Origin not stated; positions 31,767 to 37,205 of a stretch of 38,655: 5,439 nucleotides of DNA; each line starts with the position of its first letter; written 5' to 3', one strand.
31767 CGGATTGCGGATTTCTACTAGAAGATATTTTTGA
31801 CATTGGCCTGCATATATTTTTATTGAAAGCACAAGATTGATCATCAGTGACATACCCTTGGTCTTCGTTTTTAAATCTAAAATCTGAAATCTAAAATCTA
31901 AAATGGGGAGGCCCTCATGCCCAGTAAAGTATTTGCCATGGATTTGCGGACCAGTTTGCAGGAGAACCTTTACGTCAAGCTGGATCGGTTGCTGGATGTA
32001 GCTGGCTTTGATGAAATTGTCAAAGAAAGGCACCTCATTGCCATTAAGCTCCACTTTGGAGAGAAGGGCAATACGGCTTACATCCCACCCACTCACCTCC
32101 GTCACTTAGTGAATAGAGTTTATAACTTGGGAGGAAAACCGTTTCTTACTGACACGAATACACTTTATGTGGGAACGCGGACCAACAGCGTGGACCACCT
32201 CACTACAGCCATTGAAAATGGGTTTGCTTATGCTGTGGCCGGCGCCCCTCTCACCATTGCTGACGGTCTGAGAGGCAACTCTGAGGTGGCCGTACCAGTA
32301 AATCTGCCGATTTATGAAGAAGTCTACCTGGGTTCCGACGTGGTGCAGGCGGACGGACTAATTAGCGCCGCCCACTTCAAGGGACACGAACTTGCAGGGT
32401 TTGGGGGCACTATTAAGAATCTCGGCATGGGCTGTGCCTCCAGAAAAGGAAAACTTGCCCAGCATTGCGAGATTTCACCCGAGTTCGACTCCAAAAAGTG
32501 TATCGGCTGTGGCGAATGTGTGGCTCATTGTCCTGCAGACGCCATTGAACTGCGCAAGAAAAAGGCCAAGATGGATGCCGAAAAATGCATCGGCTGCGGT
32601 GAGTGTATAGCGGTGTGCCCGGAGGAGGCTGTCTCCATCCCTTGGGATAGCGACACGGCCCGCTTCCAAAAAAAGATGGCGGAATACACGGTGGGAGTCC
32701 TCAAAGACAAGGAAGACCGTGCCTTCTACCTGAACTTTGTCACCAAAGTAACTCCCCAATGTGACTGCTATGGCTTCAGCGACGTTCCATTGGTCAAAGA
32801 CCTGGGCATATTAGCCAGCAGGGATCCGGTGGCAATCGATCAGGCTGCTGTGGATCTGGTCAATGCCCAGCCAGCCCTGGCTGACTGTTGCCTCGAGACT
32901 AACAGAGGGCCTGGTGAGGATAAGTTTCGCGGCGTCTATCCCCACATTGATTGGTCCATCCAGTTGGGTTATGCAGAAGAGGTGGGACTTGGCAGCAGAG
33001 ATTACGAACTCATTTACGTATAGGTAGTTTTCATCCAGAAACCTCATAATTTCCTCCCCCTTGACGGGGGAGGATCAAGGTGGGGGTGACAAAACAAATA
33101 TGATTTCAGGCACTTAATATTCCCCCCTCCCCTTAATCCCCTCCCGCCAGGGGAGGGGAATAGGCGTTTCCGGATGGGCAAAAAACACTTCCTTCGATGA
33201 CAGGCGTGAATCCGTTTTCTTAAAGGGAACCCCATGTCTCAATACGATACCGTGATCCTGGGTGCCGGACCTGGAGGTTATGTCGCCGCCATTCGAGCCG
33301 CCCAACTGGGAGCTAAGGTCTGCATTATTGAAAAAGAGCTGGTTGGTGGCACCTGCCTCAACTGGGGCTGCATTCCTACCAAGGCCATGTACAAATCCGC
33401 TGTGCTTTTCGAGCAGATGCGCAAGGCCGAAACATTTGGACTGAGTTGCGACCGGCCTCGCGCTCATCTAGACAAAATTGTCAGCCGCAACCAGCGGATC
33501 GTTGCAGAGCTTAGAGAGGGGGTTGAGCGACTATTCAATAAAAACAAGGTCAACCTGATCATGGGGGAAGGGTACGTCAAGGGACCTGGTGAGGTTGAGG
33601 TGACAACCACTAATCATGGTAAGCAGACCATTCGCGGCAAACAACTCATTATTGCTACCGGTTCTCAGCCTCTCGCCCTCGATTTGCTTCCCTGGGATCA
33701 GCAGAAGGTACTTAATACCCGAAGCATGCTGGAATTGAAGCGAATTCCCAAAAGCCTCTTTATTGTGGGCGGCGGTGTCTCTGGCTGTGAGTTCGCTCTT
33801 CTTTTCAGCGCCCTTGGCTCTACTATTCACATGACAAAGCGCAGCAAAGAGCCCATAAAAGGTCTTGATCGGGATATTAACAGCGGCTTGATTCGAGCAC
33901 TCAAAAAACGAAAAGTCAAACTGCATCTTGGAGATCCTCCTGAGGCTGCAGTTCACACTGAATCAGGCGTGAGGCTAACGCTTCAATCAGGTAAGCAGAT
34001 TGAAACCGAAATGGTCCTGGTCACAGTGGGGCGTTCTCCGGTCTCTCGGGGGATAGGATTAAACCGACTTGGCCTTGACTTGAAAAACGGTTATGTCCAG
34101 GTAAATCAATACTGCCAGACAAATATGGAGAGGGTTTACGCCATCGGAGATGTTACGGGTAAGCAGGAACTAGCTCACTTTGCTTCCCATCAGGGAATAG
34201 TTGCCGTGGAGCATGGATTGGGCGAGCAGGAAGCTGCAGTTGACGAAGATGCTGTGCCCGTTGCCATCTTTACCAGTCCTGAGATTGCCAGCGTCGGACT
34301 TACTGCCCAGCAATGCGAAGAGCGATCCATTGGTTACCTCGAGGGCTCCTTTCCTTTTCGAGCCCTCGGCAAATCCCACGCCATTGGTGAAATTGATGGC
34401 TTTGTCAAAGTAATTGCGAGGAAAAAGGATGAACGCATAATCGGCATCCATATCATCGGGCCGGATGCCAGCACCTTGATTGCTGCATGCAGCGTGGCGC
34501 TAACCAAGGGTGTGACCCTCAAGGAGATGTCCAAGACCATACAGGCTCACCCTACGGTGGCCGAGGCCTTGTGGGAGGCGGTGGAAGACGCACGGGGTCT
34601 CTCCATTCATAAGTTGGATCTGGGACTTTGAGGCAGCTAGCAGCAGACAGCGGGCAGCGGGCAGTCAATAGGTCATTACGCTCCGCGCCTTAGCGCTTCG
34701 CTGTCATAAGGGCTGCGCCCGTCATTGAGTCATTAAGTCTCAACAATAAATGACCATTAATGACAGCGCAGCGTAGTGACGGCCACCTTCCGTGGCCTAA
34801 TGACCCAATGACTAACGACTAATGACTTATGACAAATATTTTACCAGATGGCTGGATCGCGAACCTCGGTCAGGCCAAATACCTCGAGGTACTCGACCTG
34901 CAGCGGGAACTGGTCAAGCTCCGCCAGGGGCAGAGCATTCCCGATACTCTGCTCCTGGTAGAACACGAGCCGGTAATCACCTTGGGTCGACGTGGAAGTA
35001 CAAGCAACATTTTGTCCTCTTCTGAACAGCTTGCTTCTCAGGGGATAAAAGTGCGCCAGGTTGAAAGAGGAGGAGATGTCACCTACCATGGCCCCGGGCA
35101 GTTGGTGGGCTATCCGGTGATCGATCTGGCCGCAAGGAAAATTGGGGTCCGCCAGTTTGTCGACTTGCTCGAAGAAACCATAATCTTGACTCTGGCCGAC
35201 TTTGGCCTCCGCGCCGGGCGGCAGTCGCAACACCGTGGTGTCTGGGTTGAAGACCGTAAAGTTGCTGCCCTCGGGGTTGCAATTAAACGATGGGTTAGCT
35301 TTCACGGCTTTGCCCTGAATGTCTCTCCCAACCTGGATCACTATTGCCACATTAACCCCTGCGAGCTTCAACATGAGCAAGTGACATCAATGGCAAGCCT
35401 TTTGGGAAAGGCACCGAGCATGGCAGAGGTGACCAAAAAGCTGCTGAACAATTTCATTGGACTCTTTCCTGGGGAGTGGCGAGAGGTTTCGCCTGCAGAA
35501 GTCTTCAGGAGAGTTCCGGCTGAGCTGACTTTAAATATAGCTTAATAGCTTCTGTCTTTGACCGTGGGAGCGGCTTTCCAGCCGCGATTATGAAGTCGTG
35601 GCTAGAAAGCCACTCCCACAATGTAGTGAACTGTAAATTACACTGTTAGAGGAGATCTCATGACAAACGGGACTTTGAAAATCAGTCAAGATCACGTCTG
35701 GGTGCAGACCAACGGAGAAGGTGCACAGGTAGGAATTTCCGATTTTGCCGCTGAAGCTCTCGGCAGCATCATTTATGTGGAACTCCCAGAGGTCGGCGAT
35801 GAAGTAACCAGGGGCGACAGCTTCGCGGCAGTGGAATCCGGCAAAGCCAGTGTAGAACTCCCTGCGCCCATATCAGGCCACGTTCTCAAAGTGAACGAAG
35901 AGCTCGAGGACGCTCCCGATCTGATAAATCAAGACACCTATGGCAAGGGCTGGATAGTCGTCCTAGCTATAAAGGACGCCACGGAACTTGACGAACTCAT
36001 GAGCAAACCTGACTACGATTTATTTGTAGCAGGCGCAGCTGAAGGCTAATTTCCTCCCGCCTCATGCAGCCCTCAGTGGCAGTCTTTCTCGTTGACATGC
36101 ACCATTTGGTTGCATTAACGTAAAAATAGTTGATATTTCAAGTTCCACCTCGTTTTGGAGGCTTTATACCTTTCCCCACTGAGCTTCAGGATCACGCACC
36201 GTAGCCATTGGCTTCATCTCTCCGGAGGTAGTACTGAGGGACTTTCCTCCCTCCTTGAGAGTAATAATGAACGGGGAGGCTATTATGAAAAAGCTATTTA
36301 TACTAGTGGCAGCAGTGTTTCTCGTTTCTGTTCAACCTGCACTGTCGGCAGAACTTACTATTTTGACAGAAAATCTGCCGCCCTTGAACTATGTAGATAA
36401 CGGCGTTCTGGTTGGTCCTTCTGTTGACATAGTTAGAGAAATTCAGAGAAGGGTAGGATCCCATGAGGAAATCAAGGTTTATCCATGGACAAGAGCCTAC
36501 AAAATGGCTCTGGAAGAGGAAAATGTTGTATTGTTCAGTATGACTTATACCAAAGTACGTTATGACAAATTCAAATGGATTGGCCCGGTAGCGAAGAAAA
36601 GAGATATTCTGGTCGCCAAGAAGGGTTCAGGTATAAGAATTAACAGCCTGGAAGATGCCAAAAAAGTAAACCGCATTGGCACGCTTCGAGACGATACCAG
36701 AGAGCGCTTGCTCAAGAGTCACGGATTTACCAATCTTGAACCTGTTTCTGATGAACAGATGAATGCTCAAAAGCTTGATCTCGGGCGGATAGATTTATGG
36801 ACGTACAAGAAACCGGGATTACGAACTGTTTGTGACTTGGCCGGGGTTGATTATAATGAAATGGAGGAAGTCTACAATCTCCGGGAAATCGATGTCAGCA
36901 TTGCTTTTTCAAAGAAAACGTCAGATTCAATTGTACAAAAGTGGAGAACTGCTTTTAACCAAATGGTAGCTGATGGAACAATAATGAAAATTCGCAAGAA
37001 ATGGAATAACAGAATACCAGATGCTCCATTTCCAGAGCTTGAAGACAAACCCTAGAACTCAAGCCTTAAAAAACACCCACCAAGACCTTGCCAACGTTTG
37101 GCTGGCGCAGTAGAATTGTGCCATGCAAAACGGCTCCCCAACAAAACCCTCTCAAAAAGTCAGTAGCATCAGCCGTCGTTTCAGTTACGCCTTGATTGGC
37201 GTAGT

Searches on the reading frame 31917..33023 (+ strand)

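Call 60: search_protein_families(library=pfam, proteins=[window:31917-33023:+], max_evalue=0.001)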
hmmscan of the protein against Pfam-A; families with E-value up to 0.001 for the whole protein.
window:31917-33023:+ (368 aa): 17 families
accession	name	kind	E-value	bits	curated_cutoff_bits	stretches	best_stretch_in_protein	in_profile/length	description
PF04015.17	DUF362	-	2.9e-49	168.3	24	1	41-313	1-200/200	Domain of unknown function (DUF362)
PF00037.32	Fer4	-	2.9e-15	55.8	21.1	2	189-211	2-24/24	4Fe-4S binding domain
PF12837.12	Fer4_6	-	5.3e-15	55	25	2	217-238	2-23/24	4Fe-4S binding domain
PF13237.11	Fer4_10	-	2.2e-12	47.1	25.5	1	189-235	3-53/53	4Fe-4S dicluster domain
PF12838.12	Fer4_7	-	4.6e-12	46.7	27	1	194-238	1-52/52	4Fe-4S dicluster domain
PF14697.11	Fer4_21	-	1.8e-11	44.4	35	1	191-240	4-58/59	4Fe-4S dicluster domain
PF12797.12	Fer4_2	-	3.1e-11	42.9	24.5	2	218-236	4-22/22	4Fe-4S binding domain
PF13187.11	Fer4_9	-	2e-10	40.9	27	1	194-238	1-51/52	4Fe-4S dicluster domain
PF25160.1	LdpA_Fe-S-bd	-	1.1e-09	38.3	27.6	2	201-239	9-43/49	LdpA Fe-S cluster-binding domain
PF13484.11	Fer4_16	-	1.3e-08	35.9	30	2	194-225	1-30/66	4Fe-4S double cluster binding domain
PF12800.12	Fer4_4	-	2.2e-07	31.1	24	1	222-236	2-16/17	4Fe-4S binding domain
PF13183.11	Fer4_8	-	1.2e-05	26.2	27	0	221-239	2-20/68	4Fe-4S dicluster domain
PF17179.9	Fer4_22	-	4.9e-05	24.5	27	0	214-237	71-94/95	4Fe-4S dicluster domain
PF12798.12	Fer4_3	-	0.00012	23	27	0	224-238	1-15/15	4Fe-4S binding domain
PF09861.14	Lar_N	-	0.00012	21.8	23.3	1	134-185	143-194/204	Lactate racemase N-terminal domain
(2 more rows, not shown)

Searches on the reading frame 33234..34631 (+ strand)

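Call 60: search_protein_families(library=pfam, proteins=[window:33234-34631:+], max_evalue=0.001)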
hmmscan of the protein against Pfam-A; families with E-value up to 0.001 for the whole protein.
window:33234-34631:+ (465 aa): 10 families
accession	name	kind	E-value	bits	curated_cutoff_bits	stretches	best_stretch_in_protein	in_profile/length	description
PF07992.20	Pyr_redox_2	-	6.2e-64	216.7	26.1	1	4-321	1-291/291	Pyridine nucleotide-disulphide oxidoreductase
PF02852.28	Pyr_redox_dim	-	2.3e-31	108.7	25.3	1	341-449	1-109/110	Pyridine nucleotide-disulphide oxidoreductase, dimerisation domain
PF00070.33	Pyr_redox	-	4e-18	66.1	22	1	175-249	2-78/82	Pyridine nucleotide-disulphide oxidoreductase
PF13738.12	Pyr_redox_3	-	7.3e-16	58.7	30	1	7-305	1-305/305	Pyridine nucleotide-disulphide oxidoreductase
PF12831.13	FAD_oxidored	-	2e-08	34.4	27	1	5-143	1-145/416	FAD dependent oxidoreductase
PF01134.28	GIDA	-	3.8e-08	33.2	22.1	1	6-144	2-150/391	Glucose inhibited division protein A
PF03486.20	HI0933_like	-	7.6e-07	29.3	50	1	5-35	2-32/244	HI0933-like protein Rossmann domain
PF00890.30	FAD_binding_2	-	8.3e-07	29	20.4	1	5-40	1-36/414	FAD binding domain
PF01262.27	AlaDh_PNT_C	-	2.6e-05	24.2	23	0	6-35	31-60/214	Alanine dehydrogenase/PNT, C-terminal domain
PF13450.12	NAD_binding_8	-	0.00011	22.8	21.9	0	8-41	1-35/68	NAD(P)-binding Rossmann-like domain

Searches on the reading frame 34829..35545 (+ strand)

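Call 60: search_protein_families(library=pfam, proteins=[window:34829-35545:+], max_evalue=0.001)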
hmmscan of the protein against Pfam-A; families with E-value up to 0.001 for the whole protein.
window:34829-35545:+ (238 aa): 1 family
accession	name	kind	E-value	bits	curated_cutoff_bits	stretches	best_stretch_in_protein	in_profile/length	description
PF21948.1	LplA-B_cat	-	1.2e-48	166.1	27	1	18-209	2-199/200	Lipoyl protein ligase A/B catalytic domain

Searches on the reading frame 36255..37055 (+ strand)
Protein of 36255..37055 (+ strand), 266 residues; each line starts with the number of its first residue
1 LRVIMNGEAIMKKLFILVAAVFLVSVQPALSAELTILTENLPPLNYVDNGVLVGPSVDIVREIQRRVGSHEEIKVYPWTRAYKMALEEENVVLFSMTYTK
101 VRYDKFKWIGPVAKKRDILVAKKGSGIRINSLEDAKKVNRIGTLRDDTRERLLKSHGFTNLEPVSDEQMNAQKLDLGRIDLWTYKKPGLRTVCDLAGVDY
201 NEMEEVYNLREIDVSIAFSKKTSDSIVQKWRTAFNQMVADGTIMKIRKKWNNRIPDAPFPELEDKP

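Call 60: search_protein_families(library=pfam, proteins=[window:36255-37055:+], max_evalue=0.001)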
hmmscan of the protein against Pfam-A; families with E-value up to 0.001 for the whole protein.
window:36255-37055:+ (266 aa): 1 family
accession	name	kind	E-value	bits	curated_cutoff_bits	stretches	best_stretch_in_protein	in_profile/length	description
PF00497.25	SBP_bac_3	-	2.6e-16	60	26.4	1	38-251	5-130/132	Bacterial extracellular solute-binding proteins, family 3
